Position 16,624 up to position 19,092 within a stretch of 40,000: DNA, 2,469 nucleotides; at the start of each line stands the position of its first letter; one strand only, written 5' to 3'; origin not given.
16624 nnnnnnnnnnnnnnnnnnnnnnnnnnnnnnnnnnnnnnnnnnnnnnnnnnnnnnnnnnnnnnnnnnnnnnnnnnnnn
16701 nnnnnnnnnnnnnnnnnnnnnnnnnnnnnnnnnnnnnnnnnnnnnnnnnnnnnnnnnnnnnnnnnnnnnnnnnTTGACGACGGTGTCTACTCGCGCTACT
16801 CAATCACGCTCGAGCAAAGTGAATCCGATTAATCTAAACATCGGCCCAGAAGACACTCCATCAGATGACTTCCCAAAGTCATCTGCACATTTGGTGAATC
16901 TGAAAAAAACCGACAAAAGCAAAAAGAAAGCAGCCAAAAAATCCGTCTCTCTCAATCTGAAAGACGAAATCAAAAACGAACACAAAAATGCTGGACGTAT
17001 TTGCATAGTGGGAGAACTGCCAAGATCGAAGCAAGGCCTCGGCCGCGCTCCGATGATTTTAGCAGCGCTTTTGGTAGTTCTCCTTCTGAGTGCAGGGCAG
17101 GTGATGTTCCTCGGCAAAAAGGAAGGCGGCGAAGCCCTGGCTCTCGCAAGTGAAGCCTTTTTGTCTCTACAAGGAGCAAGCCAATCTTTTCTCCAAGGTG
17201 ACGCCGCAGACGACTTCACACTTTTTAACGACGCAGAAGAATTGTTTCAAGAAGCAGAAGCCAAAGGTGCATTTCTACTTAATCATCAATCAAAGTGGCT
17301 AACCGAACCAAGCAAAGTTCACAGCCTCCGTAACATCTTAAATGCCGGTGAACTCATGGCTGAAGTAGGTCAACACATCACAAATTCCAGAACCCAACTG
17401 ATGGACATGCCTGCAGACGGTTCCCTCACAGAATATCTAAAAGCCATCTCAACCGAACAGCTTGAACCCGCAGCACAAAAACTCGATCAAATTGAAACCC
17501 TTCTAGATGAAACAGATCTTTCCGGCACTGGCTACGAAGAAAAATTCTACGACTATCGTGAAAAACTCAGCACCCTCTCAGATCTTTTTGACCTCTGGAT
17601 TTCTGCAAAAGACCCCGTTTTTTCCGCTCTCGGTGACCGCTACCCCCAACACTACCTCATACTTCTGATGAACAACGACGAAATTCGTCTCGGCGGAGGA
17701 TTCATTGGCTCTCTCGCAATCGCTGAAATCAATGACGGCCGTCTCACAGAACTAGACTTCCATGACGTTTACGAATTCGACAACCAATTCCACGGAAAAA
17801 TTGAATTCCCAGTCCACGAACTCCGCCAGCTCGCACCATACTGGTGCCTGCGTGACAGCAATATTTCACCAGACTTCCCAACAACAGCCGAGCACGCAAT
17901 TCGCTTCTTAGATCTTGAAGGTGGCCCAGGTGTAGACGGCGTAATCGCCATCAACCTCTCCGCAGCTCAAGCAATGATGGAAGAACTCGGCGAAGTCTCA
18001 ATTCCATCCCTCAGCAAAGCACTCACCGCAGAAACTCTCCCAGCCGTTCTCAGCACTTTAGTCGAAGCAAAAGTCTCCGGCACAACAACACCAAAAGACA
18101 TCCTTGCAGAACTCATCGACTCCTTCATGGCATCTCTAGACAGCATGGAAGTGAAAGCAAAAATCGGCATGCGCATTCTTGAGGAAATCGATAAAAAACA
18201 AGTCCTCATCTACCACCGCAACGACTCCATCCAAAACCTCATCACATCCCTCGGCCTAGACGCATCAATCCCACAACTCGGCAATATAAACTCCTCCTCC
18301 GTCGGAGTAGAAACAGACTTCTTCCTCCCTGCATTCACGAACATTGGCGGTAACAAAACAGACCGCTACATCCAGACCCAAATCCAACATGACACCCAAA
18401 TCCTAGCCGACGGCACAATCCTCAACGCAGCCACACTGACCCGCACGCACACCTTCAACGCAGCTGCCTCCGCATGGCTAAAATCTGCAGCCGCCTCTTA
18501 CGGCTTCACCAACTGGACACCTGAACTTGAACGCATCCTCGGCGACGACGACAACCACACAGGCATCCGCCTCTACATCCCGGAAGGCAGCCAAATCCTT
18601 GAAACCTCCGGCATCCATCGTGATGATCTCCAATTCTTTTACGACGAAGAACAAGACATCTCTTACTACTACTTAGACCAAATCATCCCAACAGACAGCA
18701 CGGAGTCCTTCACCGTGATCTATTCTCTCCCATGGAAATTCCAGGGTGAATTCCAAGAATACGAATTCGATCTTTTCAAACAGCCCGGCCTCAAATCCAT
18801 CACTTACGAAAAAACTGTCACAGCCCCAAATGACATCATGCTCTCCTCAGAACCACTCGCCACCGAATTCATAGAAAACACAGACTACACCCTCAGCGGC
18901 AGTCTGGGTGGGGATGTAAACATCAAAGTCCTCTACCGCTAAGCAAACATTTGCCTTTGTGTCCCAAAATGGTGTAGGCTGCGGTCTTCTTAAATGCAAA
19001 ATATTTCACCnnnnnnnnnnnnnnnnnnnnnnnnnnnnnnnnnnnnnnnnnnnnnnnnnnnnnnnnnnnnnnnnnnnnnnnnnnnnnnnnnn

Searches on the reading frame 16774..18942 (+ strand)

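Call 14: search_protein_families(library=pfam, proteins=[window:16774-18942:+], max_evalue=0.01)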
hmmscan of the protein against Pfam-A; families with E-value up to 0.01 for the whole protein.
window:16774-18942:+ (722 aa): 1 family
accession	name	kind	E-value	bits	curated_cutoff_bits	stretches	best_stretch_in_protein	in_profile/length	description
PF13196.11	DUF4012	-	1.1e-21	78.3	28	1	291-426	3-139/144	Protein of unknown function (DUF4012)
